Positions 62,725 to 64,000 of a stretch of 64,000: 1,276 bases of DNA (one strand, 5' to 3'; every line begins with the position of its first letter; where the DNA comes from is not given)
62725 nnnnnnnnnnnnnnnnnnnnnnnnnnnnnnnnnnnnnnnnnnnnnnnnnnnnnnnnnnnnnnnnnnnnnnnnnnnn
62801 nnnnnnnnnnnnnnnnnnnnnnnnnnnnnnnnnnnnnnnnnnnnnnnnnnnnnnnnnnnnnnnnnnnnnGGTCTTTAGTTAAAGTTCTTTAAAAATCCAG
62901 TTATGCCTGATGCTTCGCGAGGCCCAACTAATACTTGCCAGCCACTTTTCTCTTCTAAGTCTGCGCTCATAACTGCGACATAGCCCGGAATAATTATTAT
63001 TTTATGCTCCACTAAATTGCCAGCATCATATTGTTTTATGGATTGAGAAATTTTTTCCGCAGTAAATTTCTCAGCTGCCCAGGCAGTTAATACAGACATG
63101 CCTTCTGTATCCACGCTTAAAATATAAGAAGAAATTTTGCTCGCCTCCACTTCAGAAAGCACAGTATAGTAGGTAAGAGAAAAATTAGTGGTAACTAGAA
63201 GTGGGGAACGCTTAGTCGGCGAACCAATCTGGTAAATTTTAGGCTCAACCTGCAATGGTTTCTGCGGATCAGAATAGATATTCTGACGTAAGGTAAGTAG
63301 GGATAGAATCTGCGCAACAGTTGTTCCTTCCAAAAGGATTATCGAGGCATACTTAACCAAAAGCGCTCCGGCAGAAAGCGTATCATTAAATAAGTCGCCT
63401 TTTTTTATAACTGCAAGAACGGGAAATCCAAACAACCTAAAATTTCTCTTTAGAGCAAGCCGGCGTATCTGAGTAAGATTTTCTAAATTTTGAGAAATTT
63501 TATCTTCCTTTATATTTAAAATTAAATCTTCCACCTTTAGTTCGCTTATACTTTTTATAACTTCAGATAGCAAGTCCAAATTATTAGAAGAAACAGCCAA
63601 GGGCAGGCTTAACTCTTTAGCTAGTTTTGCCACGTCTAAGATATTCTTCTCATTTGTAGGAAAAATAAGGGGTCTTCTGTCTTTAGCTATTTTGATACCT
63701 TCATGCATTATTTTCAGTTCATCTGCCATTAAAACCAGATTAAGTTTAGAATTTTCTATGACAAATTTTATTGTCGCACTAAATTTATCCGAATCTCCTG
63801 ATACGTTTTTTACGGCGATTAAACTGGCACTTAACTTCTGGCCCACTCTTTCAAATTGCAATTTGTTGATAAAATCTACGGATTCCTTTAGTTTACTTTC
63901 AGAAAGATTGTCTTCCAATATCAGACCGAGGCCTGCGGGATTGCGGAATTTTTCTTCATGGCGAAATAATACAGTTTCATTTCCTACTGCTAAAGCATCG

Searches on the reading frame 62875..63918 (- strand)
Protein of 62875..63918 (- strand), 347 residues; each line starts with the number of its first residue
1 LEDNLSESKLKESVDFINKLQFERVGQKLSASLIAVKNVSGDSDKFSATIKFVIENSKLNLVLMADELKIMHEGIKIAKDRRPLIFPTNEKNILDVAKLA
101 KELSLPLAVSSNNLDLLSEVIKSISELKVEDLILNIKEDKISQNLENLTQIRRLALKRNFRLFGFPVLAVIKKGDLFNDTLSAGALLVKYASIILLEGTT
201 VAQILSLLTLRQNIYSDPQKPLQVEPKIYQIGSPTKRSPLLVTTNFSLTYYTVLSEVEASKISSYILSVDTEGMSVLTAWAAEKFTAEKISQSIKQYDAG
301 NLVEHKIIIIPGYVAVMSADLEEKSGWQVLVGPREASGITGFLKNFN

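Call 59: search_protein_families(library=pfam, proteins=[window:62875-63918:-], max_evalue=0.00001)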
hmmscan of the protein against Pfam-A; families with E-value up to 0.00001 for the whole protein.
window:62875-63918:- (347 aa): 1 family
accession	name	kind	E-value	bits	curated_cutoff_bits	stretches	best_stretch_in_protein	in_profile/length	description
PF03599.22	CdhD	-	2e-86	290.6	24.8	1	2-342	37-386/387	CO dehydrogenase/acetyl-CoA synthase delta subunit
